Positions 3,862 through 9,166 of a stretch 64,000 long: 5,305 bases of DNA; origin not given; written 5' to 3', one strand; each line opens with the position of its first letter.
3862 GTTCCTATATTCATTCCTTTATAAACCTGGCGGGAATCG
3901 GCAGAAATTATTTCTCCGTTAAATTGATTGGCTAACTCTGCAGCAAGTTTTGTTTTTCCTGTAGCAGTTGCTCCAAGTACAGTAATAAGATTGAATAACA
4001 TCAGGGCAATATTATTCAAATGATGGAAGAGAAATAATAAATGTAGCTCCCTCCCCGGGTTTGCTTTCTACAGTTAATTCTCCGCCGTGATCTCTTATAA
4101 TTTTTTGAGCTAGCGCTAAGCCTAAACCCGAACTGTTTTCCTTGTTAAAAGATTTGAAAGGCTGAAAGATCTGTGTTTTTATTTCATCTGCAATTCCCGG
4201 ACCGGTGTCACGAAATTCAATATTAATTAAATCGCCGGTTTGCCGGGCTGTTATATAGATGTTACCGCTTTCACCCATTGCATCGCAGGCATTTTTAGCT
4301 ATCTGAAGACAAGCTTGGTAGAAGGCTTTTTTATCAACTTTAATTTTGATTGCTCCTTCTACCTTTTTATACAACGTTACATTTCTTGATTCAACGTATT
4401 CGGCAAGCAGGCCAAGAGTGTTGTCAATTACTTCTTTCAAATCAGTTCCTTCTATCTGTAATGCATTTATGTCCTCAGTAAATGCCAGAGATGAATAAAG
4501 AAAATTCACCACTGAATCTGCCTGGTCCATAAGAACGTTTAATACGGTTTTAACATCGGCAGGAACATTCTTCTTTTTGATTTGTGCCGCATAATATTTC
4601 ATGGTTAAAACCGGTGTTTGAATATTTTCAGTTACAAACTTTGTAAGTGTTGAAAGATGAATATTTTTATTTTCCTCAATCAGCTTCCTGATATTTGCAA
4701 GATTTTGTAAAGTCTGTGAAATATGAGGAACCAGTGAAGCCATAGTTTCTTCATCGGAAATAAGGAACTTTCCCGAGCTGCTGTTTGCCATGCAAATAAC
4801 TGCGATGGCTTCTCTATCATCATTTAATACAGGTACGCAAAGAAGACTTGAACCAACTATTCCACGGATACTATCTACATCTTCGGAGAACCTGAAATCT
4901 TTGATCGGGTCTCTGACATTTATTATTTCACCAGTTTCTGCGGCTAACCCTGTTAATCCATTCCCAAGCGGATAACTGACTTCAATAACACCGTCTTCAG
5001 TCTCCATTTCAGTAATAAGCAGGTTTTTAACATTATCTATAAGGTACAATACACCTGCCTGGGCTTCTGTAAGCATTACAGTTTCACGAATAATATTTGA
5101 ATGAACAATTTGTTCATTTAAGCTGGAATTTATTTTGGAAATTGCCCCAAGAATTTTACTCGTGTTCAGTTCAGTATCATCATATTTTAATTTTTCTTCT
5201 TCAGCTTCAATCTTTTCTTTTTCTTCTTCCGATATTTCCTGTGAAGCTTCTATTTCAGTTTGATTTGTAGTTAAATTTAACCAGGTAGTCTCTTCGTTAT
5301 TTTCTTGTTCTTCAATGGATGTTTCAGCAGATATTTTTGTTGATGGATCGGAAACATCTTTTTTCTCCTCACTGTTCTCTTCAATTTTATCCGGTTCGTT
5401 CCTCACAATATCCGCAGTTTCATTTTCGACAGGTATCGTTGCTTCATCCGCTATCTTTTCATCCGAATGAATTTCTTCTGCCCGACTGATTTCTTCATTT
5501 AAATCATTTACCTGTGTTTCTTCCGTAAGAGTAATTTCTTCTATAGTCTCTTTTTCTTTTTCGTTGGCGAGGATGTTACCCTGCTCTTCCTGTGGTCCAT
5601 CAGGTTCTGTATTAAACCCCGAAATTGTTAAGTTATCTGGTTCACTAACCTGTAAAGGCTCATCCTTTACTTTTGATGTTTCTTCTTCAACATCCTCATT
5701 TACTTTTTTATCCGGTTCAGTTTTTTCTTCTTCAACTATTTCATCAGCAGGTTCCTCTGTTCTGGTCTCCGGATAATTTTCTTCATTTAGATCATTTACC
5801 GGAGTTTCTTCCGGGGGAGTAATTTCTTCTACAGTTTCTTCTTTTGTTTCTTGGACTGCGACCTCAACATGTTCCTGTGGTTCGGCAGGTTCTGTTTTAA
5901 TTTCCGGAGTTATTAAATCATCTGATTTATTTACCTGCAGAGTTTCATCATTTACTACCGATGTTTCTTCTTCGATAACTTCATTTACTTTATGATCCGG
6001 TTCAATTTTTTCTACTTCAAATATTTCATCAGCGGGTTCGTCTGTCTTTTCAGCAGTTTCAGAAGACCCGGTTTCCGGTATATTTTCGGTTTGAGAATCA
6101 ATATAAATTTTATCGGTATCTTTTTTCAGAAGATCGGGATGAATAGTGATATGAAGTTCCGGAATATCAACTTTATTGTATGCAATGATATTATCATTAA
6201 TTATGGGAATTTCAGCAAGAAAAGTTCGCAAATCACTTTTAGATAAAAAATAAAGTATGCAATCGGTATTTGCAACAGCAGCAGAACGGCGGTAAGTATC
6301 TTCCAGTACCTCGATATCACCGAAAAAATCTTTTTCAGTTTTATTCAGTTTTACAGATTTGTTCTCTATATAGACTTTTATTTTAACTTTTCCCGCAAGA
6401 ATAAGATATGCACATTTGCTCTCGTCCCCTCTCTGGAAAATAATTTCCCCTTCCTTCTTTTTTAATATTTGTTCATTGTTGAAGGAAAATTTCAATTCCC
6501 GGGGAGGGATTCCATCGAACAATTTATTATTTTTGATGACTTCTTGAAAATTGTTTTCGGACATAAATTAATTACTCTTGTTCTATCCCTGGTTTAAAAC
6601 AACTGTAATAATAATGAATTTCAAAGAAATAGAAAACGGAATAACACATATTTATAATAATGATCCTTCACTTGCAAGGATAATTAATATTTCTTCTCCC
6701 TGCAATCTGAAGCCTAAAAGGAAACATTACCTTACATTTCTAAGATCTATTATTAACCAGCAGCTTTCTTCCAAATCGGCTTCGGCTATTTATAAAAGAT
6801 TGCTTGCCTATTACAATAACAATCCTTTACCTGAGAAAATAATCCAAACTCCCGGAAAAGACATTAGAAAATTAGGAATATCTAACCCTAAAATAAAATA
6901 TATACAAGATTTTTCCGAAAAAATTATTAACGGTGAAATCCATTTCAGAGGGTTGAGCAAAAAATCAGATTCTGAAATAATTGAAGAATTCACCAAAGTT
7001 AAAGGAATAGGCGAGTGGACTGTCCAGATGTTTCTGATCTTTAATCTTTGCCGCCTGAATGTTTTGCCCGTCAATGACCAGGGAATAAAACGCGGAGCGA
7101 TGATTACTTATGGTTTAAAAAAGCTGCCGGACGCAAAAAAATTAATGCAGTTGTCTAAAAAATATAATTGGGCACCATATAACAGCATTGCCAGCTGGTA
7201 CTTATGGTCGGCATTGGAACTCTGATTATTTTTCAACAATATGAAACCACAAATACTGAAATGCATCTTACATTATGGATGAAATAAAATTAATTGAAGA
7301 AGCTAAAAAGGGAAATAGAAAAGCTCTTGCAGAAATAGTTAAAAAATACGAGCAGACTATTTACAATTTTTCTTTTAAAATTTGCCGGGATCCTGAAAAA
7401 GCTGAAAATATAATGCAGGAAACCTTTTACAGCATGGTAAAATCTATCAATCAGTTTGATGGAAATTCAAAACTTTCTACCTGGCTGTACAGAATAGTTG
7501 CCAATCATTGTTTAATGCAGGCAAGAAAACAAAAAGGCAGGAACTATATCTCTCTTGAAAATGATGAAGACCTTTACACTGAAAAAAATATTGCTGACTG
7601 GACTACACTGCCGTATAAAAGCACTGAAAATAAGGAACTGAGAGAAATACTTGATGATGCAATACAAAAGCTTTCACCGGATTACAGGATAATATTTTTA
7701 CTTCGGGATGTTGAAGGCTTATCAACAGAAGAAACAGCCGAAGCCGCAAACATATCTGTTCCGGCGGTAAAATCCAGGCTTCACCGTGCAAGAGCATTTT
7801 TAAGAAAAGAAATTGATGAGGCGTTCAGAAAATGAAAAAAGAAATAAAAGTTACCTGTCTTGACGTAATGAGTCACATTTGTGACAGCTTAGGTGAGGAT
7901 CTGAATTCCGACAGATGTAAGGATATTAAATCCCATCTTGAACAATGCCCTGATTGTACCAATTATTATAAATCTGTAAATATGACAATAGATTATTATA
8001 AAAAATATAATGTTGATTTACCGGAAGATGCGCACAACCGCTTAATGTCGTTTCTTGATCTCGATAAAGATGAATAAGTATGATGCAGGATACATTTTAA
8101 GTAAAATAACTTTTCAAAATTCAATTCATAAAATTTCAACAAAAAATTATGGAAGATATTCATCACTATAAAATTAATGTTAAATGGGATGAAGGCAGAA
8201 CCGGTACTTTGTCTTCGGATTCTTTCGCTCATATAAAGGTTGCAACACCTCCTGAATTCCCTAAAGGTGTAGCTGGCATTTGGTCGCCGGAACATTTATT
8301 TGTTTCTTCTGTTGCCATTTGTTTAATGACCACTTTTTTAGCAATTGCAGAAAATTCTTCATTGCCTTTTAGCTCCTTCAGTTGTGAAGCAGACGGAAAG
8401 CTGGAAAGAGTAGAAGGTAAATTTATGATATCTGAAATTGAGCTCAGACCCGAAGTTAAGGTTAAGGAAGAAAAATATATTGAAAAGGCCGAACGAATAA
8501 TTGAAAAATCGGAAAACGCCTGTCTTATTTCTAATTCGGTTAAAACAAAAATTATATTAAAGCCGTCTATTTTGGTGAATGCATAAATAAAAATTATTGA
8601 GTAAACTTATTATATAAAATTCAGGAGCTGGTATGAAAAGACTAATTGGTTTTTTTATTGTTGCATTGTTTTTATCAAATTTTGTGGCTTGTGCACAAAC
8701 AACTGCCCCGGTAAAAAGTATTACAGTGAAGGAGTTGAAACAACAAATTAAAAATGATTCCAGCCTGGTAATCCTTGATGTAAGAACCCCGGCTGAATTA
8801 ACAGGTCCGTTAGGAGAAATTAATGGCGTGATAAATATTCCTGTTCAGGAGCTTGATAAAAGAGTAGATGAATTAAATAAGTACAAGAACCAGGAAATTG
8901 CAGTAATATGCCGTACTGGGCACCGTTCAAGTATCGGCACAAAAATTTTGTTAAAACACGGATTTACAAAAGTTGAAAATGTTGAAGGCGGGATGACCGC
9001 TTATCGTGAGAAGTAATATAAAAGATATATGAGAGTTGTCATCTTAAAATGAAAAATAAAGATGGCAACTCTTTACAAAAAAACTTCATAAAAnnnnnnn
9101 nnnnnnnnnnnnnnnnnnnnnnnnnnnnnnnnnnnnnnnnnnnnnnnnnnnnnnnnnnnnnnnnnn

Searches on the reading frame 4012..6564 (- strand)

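Call 36: search_protein_families(library=pfam, proteins=[window:4012-6564:-], max_evalue=0.00001)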
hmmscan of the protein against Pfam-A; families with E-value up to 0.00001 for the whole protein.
window:4012-6564:- (850 aa): 4 families
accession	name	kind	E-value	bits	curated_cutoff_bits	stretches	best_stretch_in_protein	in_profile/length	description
PF02518.31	HATPase_c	-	6.3e-22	78.6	26.4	1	744-847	2-108/111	Histidine kinase-, DNA gyrase B-, and HSP90-like ATPase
PF00027.35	cNMP_binding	-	3.4e-14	53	27.5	1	37-117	5-87/89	Cyclic nucleotide-binding domain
PF01590.32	GAF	-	2.6e-11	44.6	22.4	1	490-619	8-133/133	GAF domain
PF13185.12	GAF_2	-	3.8e-10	40.5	28.6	1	485-620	5-136/136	GAF domain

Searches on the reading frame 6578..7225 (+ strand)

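Call 36: search_protein_families(library=pfam, proteins=[window:6578-7225:+], max_evalue=0.00001)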
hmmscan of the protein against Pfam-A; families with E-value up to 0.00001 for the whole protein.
window:6578-7225:+ (215 aa): 1 family
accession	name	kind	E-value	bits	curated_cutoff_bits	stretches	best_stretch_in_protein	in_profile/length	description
PF00730.31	HhH-GPD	-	3.8e-17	63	26.2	1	56-195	2-104/108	HhH-GPD superfamily base excision DNA repair protein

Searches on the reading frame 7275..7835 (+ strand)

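Call 36: search_protein_families(library=pfam, proteins=[window:7275-7835:+], max_evalue=0.00001)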
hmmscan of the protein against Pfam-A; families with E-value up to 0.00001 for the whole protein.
window:7275-7835:+ (186 aa): 5 families
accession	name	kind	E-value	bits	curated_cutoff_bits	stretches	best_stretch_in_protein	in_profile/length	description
PF08281.18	Sigma70_r4_2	-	1.7e-19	69.6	25.7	1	124-176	2-54/54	Sigma-70, region 4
PF04542.20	Sigma70_r2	-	1.3e-14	54.1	24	1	22-87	2-69/71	Sigma-70 region 2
PF07638.17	Sigma70_ECF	-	6e-10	39.8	21.1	1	5-181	6-184/185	ECF sigma factor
PF04545.22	Sigma70_r4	-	5.7e-09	35.8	24.1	1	129-178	1-50/50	Sigma-70, region 4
PF12645.13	HTH_16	-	2.8e-07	31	22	1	5-62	2-65/65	Helix-turn-helix domain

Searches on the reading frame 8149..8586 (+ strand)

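Call 36: search_protein_families(library=pfam, proteins=[window:8149-8586:+], max_evalue=0.00001)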
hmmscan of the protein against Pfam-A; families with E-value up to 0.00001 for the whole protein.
window:8149-8586:+ (145 aa): 1 family
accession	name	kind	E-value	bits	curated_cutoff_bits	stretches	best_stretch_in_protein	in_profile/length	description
PF02566.24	OsmC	-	6.8e-17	62.2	27.5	1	44-136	5-96/100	OsmC-like protein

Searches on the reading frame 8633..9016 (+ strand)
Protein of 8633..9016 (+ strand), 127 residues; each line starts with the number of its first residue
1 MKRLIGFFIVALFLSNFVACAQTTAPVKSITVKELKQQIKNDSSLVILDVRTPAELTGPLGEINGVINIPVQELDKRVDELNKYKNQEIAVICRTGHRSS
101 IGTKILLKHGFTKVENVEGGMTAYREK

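Call 36: search_protein_families(library=pfam, proteins=[window:8633-9016:+], max_evalue=0.00001)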
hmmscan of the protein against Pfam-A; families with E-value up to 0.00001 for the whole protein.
window:8633-9016:+ (127 aa): 1 family
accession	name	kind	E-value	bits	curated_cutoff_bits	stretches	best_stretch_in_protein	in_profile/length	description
PF00581.25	Rhodanese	-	2.3e-15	57.3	22.2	1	31-126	1-101/102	Rhodanese-like domain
